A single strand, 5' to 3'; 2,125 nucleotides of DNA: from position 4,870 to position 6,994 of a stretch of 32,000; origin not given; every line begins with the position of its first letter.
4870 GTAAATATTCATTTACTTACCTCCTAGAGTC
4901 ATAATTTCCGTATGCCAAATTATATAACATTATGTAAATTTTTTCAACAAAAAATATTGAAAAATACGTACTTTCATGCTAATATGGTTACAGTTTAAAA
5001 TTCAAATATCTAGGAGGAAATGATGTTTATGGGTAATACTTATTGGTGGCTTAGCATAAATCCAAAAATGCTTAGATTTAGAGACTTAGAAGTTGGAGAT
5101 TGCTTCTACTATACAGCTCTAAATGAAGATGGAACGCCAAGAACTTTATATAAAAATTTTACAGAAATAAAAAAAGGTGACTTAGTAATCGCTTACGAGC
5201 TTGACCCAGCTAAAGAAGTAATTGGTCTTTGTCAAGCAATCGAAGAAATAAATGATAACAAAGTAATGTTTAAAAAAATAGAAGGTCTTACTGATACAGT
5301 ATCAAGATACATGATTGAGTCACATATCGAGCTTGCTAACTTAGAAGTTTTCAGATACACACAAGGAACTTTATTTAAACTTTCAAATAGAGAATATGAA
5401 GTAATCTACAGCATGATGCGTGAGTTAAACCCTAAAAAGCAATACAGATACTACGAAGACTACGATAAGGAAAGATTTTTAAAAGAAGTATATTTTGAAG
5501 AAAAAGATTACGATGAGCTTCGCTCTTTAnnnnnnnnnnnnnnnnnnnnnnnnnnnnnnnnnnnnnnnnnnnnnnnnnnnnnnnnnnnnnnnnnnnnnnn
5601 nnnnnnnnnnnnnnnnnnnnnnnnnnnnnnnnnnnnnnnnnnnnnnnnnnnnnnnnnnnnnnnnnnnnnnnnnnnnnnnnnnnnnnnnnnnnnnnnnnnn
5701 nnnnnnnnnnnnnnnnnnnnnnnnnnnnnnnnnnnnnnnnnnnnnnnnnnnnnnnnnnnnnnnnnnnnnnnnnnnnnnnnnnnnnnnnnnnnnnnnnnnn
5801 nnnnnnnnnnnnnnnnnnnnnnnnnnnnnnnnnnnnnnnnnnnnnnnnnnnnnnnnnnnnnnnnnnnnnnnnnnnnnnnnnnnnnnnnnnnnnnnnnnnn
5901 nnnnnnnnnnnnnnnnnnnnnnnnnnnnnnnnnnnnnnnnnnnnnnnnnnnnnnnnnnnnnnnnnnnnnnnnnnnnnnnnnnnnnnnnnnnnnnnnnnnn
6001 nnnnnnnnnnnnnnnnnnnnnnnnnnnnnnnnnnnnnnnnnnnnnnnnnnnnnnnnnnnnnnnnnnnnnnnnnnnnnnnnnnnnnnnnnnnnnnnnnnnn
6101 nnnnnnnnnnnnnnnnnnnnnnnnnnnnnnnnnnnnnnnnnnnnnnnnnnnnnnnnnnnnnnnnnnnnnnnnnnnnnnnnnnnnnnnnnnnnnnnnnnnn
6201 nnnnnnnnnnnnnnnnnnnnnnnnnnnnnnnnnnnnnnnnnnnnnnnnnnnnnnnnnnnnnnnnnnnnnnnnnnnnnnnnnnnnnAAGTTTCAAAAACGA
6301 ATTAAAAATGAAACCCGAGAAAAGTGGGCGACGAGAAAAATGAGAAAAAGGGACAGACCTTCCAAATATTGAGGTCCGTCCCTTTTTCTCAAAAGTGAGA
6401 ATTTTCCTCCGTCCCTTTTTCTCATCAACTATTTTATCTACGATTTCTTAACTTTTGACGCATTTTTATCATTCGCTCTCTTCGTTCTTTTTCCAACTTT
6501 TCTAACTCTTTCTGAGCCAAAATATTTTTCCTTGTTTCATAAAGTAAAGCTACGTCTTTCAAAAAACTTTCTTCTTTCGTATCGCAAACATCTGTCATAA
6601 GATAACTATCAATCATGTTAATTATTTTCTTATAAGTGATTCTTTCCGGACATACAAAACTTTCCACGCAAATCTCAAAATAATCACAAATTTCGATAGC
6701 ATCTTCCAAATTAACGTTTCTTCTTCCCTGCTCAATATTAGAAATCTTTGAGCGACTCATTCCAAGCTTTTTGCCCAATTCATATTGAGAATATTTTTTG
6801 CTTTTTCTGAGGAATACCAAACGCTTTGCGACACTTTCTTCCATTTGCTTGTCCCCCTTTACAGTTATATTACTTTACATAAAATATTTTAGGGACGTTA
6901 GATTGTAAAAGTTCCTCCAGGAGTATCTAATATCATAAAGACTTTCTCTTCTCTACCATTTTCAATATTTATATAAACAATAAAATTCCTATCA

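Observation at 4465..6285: Divergent pair: DNPH1-type deoxynucleotide N-hydrolase and an EVE-McrB-like GTPase with no McrC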

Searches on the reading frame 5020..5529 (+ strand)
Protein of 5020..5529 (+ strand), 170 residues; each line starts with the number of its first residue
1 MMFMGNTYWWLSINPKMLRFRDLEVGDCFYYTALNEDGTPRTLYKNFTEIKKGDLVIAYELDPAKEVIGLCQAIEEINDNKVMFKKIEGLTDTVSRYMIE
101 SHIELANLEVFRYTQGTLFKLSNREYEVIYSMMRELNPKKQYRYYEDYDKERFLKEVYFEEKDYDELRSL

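Call 26: find_related_loci(query=A1, collection=metagenome_contigs, flank=6000)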
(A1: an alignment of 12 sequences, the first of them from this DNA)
Query A1 (170 aa) in metagenome_contigs; peptide patterns used: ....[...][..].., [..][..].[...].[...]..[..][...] (x = any residue, [..] = any of these).
81 stretches matched a pattern; 35 encode a relative of the query (tblastn E <= 1e-3); 34 distinct loci.
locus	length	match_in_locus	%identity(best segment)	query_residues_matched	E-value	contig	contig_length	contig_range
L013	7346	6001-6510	100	1-170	3e-114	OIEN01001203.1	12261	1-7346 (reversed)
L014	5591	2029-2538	100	1-170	2e-114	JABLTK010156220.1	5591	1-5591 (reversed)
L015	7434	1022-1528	82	2-170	4e-94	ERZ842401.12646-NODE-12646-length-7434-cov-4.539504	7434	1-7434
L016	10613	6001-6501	69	4-170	2e-80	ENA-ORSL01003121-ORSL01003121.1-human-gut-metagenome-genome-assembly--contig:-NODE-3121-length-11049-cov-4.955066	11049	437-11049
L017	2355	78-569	49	7-170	3e-54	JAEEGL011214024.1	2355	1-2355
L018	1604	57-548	48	7-170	7e-54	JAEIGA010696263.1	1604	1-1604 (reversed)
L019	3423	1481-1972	48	7-170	5e-52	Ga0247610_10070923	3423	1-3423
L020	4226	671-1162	47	7-170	2e-51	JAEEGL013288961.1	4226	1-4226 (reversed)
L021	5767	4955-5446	47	7-170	2e-51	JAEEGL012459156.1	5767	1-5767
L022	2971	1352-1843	46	7-170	1e-50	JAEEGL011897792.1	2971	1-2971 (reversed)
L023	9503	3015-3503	47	8-170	1e-50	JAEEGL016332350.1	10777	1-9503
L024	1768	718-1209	46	7-170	5e-51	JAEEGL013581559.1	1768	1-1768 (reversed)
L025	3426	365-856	46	7-170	4e-49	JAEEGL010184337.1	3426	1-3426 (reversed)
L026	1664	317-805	44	8-170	8e-50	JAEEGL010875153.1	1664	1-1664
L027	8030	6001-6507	44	1-170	2e-48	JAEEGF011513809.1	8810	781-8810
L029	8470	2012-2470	47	7-159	1e-47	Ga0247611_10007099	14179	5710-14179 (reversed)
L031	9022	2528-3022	42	4-168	2e-46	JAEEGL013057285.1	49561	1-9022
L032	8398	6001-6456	44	8-159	3e-45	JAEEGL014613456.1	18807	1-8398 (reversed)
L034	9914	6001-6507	45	1-170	1e-49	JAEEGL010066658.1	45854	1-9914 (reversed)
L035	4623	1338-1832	36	6-170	5e-36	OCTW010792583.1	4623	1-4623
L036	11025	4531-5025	39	6-170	1e-35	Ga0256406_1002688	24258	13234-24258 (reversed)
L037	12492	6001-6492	38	8-170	2e-35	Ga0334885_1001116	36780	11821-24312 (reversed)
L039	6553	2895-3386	36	8-170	1e-32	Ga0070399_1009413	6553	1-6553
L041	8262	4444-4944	29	7-167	7e-24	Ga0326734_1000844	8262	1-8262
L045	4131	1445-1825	31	8-129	1e-15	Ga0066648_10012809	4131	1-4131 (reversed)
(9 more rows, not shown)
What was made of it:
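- Closest known: EVE-McrBC type IV restriction systems of Clostridia. Same: They share a homologous EVE domain (27-39% identity over the first ~170 residues, call 26) and the McrB GTPase (33-44% identity over the whole protein).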

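Call 30: search_protein_families(library=pfam, proteins=[L039:4130-5218:+, L037:7236-8327:+, L036:5805-6884:+, L035:2615-3691:+, L041:5730-6752:+, L045:2743-3843:+, L015:468-851:-, L016:5301-5825:-, L016:7454-8011:-], max_evalue=0.01)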
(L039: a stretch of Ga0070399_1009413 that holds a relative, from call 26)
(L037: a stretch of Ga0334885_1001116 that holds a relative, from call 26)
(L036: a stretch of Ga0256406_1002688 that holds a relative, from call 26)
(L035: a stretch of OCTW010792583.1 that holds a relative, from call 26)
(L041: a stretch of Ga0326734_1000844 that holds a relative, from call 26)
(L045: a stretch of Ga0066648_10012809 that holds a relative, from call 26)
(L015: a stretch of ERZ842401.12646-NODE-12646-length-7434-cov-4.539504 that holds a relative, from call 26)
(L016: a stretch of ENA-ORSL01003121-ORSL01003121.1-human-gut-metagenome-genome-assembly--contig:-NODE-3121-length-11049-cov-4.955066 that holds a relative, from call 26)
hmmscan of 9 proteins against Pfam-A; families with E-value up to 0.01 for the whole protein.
L039:4130-5218:+ (362 aa): 1 family
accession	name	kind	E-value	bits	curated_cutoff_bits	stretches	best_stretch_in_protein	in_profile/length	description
PF10117.15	McrBC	-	2e-37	129.3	23.9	1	22-300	34-311/318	McrBC 5-methylcytosine restriction system component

L037:7236-8327:+ (363 aa): 1 family
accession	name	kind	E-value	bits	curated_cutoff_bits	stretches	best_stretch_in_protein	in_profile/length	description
PF10117.15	McrBC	-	2.2e-40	139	23.9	1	21-298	34-310/318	McrBC 5-methylcytosine restriction system component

L036:5805-6884:+ (359 aa): 1 family
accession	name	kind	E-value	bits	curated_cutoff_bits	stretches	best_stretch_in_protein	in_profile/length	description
PF10117.15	McrBC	-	6e-33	114.6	23.9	1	12-293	34-310/318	McrBC 5-methylcytosine restriction system component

L035:2615-3691:+ (358 aa): 1 family
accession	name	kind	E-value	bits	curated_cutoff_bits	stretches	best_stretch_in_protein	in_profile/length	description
PF10117.15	McrBC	-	3.5e-39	135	23.9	1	12-304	34-317/318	McrBC 5-methylcytosine restriction system component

L041:5730-6752:+ (340 aa): 1 family
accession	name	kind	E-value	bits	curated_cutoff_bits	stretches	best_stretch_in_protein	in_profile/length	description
PF10117.15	McrBC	-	1e-33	117.1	23.9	1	14-300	35-318/318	McrBC 5-methylcytosine restriction system component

L045:2743-3843:+ (366 aa): 1 family
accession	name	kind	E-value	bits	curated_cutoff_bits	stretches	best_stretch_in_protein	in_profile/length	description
PF10117.15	McrBC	-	5.6e-34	118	23.9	1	8-307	34-318/318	McrBC 5-methylcytosine restriction system component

L015:468-851:- (127 aa): 0 families

L016:5301-5825:- (174 aa): 1 family
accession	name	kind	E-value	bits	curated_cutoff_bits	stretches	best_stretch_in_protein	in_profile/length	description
PF07332.16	Phage_holin_3_6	-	0.004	17.6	28.4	0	72-127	34-89/116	Putative Actinobacterial Holin-X, holin superfamily III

L016:7454-8011:- (185 aa): 1 family
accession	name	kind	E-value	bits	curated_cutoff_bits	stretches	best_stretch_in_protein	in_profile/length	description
PF10277.15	Frag1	-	0.0049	16.9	30.3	1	5-140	74-211/220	Frag1/DRAM/Sfk1 family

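Call 31: predict_structure(alignment_id=A1)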
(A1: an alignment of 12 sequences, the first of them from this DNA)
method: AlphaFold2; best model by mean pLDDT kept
length: 170 residues; sequences in the alignment: 12
mean_pLDDT: 81.9   pTM: 0.72
mean pLDDT of the five models: 81.9, 81.8, 81.0, 75.6, 71.7
residues with pLDDT >= 90: 79; 70-90: 44; 50-70: 36; < 50: 11
segments of 3 or more residues with pLDDT < 50: 1-4, 141-146
pLDDT, mean of each block of 10 residues (from residue 1): 65 90 95 91 91 95 90 96 96 89 66 79 89 85 50 61 64
secondary structure, 60 per line:
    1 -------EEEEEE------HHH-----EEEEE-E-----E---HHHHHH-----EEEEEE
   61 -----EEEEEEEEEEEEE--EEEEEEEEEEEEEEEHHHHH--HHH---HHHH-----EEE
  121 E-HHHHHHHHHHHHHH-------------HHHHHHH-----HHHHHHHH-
elements in order: E8-13 E28-32 H44-49 E55-60 E66-78 E81-95 H96-100 H109-112 E118-121 H123-136 H150-156 H162-169
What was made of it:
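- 5041..5430 (+): N-terminal EVE (PUA-like) domain, residues about 8-137. AlphaFold model with pLDDT 82 (call 31).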

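Call 35: fold_search(model_id=the predicted structure, library=pdb)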
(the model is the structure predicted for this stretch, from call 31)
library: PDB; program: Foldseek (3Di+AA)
matches with E <= 10: 649; with E <= 0.001: 26
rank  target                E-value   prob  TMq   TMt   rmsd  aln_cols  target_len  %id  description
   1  2gbs_MODEL_1_A        2.0e-08  1.00  0.65  0.75   2.7       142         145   17  NMR structure of Rpa0253 from Rhodopseudomonas palustris. Northeast structural genomics consortium target RpR3 (released 2006-04-11)
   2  2ar1                  3.8e-07  1.00  0.64  0.69   2.4       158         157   19  Structure of Hypothetical protein from Leishmania major (released 2005-08-30)
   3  1zce                  4.8e-07  1.00  0.60  0.69   3.8       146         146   15  X-Ray Crystal Structure of Protein Atu2648 from Agrobacterium tumefaciens. Northeast Structural Genomics Consortium Targ (released 2005-04-19)
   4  6yex_A                5.6e-06  1.00  0.47  0.28   6.1       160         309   15  VcaM4I restriction endonuclease in the absence of DNA (released 2020-12-16)
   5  6yex_B                7.6e-06  1.00  0.49  0.30   4.3       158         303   15  VcaM4I restriction endonuclease in the absence of DNA (released 2020-12-16)
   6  5j3e_A                1.3e-05  1.00  0.59  0.58   4.0       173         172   12  Crystal Structure of Human THYN1 protein in complex with 5-methylcytosine containing DNA (released 2016-04-20)
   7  5j3e_B                1.5e-05  1.00  0.59  0.58   4.0       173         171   12  Crystal Structure of Human THYN1 protein in complex with 5-methylcytosine containing DNA (released 2016-04-20)
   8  2eve                  2.7e-05  1.00  0.61  0.69   3.5       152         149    9  X-Ray Crystal Structure of Protein PSPTO5229 from Pseudomonas syringae. Northeast Structural Genomics Consortium Target  (released 2005-11-08)
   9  2g2x_A                8.2e-05  1.00  0.61  0.69   3.5       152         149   11  X-Ray Crystal Structure Protein Q88CH6 from Pseudomonas putida. Northeast Structural Genomics Consortium Target PpR72. (released 2006-03-14)
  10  3eop_B                8.2e-05  1.00  0.56  0.59   4.0       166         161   12  Crystal Structure of the DUF55 domain of human thymocyte nuclear protein 1 (released 2009-09-29)
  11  2p5d                  1.3e-04  1.00  0.50  0.58   4.9       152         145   13  Crystal structure of MJECL36 from Methanocaldococcus jannaschii DSM 2661 (released 2007-09-18)
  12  2hd9                  1.9e-04  1.00  0.50  0.58   5.1       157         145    9  Crystal structure of PH1033 from Pyrococcus horikoshii OT3 (released 2006-12-20)
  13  1wmm                  2.5e-04  1.00  0.51  0.59   4.8       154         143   11  Crystal structure of PH1033 from Pyrococcus horikoshii Ot3 (released 2005-08-23)
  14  3eop_A                3.1e-04  1.00  0.57  0.58   5.7       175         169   11  Crystal Structure of the DUF55 domain of human thymocyte nuclear protein 1 (released 2009-09-29)
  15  5gus_B                3.5e-04  1.00  0.44  0.51   5.5       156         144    9  Crystal structure of ASCH domain from Zymomonas mobilis (released 2017-08-30)
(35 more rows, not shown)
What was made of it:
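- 5041..5430 (+): Foldseek top matches are EVE proteins: 2gbs, 2ar1, 1zce, VcaM4I, THYN1 and 2eve (call 35).
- On McrB (GTPase subunit of McrBC type IV restriction): EVE fold (calls 31, 35).
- Checked: An AlphaFold model of residues 1-170 (pLDDT 82, call 31) has EVE structures as its top PDB fold matches: 2gbs, 2ar1, 1zce, VcaM4I, THYN1 and 2eve, with E 2e-8 to 1e-4 (call 35).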

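Call 49: search_protein_families(library=pfam, proteins=[L023:2222-2863:-, L019:643-1293:-, L034:5098-5739:-, L031:1886-2446:-, L023:1738-2208:-, L032:4822-5751:+, L015:2579-3850:-, L029:531-1841:-, L027:4380-5804:-, L020:2262-4226:+], max_evalue=0.001)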
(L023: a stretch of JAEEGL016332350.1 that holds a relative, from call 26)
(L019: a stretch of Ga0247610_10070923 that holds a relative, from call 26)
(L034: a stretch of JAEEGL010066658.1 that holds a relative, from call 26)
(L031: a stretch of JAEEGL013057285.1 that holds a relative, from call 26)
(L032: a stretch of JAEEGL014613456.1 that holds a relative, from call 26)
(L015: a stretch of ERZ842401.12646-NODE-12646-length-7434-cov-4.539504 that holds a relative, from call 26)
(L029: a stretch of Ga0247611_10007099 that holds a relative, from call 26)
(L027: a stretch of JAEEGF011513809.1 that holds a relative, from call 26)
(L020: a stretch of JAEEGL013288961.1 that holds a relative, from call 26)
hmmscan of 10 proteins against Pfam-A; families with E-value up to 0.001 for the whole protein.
L023:2222-2863:- (213 aa): 2 families
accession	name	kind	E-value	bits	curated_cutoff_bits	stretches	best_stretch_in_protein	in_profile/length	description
PF02683.22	DsbD_TM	-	1.1e-20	74.4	27.1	1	4-208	5-212/219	Cytochrome C biogenesis protein transmembrane domain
PF13386.12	DsbD_2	-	1.7e-09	38.3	24.9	1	7-208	3-198/199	Cytochrome C biogenesis protein transmembrane region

L019:643-1293:- (216 aa): 2 families
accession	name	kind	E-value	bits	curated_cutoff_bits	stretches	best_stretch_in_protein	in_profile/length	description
PF02683.22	DsbD_TM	-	2.2e-19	70.1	27.1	1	9-196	5-203/219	Cytochrome C biogenesis protein transmembrane domain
PF13386.12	DsbD_2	-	5.9e-07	30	24.9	1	12-213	3-199/199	Cytochrome C biogenesis protein transmembrane region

L034:5098-5739:- (213 aa): 2 families
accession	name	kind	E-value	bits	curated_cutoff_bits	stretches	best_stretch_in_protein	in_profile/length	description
PF02683.22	DsbD_TM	-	8.8e-21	74.6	27.1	1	5-204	7-215/219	Cytochrome C biogenesis protein transmembrane domain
PF13386.12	DsbD_2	-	3.2e-09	37.4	24.9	1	7-209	3-199/199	Cytochrome C biogenesis protein transmembrane region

L031:1886-2446:- (186 aa): 1 family
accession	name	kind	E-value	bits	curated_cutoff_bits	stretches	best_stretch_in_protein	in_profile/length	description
PF02683.22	DsbD_TM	-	1.7e-12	47.5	27.1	1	12-166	3-165/219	Cytochrome C biogenesis protein transmembrane domain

L023:1738-2208:- (156 aa): 5 families
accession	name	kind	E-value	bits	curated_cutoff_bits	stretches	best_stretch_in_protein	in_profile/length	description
PF00085.26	Thioredoxin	-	5.1e-27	94.3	23.5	1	60-156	5-102/103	Thioredoxin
PF14595.12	Thioredoxin_9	-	3.6e-09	37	25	1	51-136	18-107/129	Thioredoxin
PF13098.12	Thioredoxin_2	-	1.8e-07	31.9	27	1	72-154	4-103/104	Thioredoxin-like domain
PF13905.12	Thioredoxin_8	-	7.8e-06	26.6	27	0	75-102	3-30/94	Thioredoxin-like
PF13899.12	Thioredoxin_7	-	0.00043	20.8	27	0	69-92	13-36/83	Thioredoxin-like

L032:4822-5751:+ (309 aa): 0 families

L015:2579-3850:- (423 aa): 2 families
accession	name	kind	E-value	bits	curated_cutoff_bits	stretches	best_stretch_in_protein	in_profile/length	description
PF13936.12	HTH_38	-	1.7e-15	56.9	27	1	14-56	1-43/44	Helix-turn-helix domain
PF15978.11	TnsD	-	0.00062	19.3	32.4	0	25-91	190-259/355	Tn7-like transposition protein D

L029:531-1841:- (436 aa): 1 family
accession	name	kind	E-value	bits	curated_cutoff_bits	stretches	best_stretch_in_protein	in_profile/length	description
PF00709.27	Adenylsucc_synt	-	1.8e-154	515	27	1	12-434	2-416/416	Adenylosuccinate synthetase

L027:4380-5804:- (474 aa): 1 family
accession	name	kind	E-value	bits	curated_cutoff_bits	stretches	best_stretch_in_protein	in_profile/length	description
PF02511.20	Thy1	-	1.4e-13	51.5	24.8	1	75-262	15-162/191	Thymidylate synthase complementing protein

L020:2262-4226:+ (655 aa): 6 families
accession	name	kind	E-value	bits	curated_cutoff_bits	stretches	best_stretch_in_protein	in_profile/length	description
PF02463.25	SMC_N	-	7.3e-39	133.9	40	1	2-136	1-135/220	RecF/RecN/SMC N terminal domain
PF06470.18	SMC_hinge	-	1e-31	110.1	22.5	1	525-639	2-115/116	SMC proteins Flexible Hinge Domain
PF13476.12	AAA_23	-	3.8e-16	60.8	27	1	5-290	1-200/201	AAA domain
PF13175.12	AAA_15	-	3.2e-11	43.9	32.1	1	1-309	1-276/374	AAA ATPase domain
PF13304.12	AAA_21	-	1.9e-07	31.9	27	1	26-104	1-99/304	AAA domain, putative AbiEii toxin, Type IV TA system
PF13555.12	AAA_29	-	3.4e-07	30.3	27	1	3-49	1-47/61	P-loop containing region of AAA domain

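Call 74: find_related_loci(query=A1, collection=viral_contigs, flank=6000)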
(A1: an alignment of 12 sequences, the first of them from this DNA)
Query A1 (170 aa) in viral_contigs; peptide patterns used: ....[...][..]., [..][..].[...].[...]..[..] (x = any residue, [..] = any of these).
37 stretches matched a pattern, but none encodes a relative of the query by tblastn (E <= 1e-3).

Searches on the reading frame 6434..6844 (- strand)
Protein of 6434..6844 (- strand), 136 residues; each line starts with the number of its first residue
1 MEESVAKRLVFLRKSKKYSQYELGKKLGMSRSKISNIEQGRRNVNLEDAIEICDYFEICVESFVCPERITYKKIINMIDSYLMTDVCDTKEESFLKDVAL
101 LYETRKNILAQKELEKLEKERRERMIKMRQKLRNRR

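Call 3: search_protein_families(library=pfam, proteins=[window:6434-6844:-], max_evalue=0.1)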
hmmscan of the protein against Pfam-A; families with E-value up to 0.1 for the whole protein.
window:6434-6844:- (136 aa): 8 families
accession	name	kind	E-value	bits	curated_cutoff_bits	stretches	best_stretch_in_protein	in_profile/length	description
PF01381.28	HTH_3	-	3.7e-12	46.5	23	1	12-57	4-49/55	Helix-turn-helix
PF13560.12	HTH_31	-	3.7e-09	37.2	27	1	12-56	9-54/64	Helix-turn-helix domain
PF12844.13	HTH_19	-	3.2e-08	33.8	30.2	1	7-58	2-53/64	Helix-turn-helix domain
PF13443.12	HTH_26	-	2.7e-05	24.8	22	1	13-58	6-52/63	Cro/C1-type HTH DNA-binding domain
PF04545.22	Sigma70_r4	-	0.0018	18.2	24.1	1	11-38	14-41/50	Sigma-70, region 4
PF13744.12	HTH_37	-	0.0035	17.6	27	1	9-41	23-55/80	Helix-turn-helix domain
PF13384.12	HTH_23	-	0.05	13.9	24.6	1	4-37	3-37/50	Homeodomain-like domain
PF08279.18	HTH_11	-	0.052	13.9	25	0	9-34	6-32/55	HTH domain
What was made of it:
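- Checked: The XRE HTH gene lies at 6434-6844(-) (call 3).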

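Call 4: search_protein_families(library=padloc, proteins=[window:6434-6844:-], max_evalue=0.1)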
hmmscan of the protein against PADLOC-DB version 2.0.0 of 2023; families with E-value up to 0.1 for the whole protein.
window:6434-6844:- (136 aa): 14 families
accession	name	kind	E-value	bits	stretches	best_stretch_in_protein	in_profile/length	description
PDLC02926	HTH_VI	-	5.2e-12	43.9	1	9-65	6-62/92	-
PDLC03954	RmrA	-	2.3e-07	28.1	1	6-73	12-79/380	-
PDLC04775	PDC-M69A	-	5.3e-07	28.1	1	9-80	12-84/113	-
PDLC04142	capH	-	8e-07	28.1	1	3-134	5-100/103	capH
PDLC03665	Control_protein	-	7.4e-06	24.2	1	7-51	11-56/77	control protein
PDLC03952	RmrA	-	7.6e-06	23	1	6-68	24-86/395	-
PDLC03951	RmrA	-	1.7e-05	22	1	6-65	10-69/400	-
PDLC03536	REase_II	-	8.4e-05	20.3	1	3-71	9-77/237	Type II restriction enzyme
PDLC03664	Control_protein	-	9e-05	20.9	1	7-58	16-67/74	control protein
PDLC03947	RmrA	-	0.00034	17.5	1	5-76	12-83/383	-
PDLC03949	RmrA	-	0.00052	17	1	6-65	4-63/363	-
PDLC03953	RmrA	-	0.0021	15.4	1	3-63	4-64/373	-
PDLC04760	PDC-M64C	-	0.0026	16.1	1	5-52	27-74/93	-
PDLC03944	RmrA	-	0.0032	14.6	1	7-134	9-137/384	-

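Call 5: search_protein_families(library=ncbifam, proteins=[window:6434-6844:-], max_evalue=0.1)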
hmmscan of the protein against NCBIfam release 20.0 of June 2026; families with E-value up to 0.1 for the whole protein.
window:6434-6844:- (136 aa): 19 families
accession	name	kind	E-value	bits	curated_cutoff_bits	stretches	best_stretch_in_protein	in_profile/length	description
TIGR03070.1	couple_hipB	subfamily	3.3e-08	33.4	71.65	1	8-56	6-54/58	type II toxin-antitoxin system Y4mF family antitoxin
NF041951.1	phage_RstR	subfamily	5.5e-08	33.1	80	1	5-67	3-65/108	RstR family transcriptional repressor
NF047948.1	male_kill_WMK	equivalog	9e-06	25.3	300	1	5-104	163-261/300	WO male-killing family protein Wmk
NF007271.0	PRK09726.1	equivalog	3.1e-05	23.9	79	1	5-58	13-66/88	type II toxin-antitoxin system antitoxin HipB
NF041575.1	antitoxPezA_Strep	equivalog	8.6e-05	22.6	290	1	8-91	5-83/158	type II toxin-antitoxin system antitoxin PezA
NF003162.0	PRK04140.1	equivalog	9.6e-05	21.5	263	1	8-58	130-180/317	transcriptional regulator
TIGR02607.1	antidote_HigA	equivalog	0.00031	20.5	47.7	1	19-57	22-60/81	HigA family addiction module antitoxin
NF038139.1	Reg_Aceta_RamB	equivalog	0.0008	18.2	700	1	5-67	3-65/465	acetate metabolism transcriptional regulator RamB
NF003055.0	PRK03975.1-2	equivalog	0.0013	18.5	122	1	11-54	19-60/140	putative transcriptional regulator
NF003054.0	PRK03975.1-1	equivalog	0.0029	17.5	239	1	14-56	48-89/171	putative transcriptional regulator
NF007408.0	PRK09943.1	equivalog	0.0043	16.6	211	1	4-67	7-71/185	HTH-type transcriptional regulator PuuR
NF007257.0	PRK09706.1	subfamily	0.0074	16.1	101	1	2-41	3-42/135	transcriptional repressor DicA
NF004471.0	PRK05803.1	subfamily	0.011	14.9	252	1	9-39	188-218/235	RNA polymerase sporulation sigma factor SigK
NF011400.0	PRK14825.1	equivalog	0.035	13.8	246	1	15-117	84-177/199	putative deoxyribonucleotide triphosphate pyrophosphatase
TIGR02937.1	sigma70-ECF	superfamily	0.035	13.7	42.9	1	7-39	123-155/165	sigma-70 family RNA polymerase sigma factor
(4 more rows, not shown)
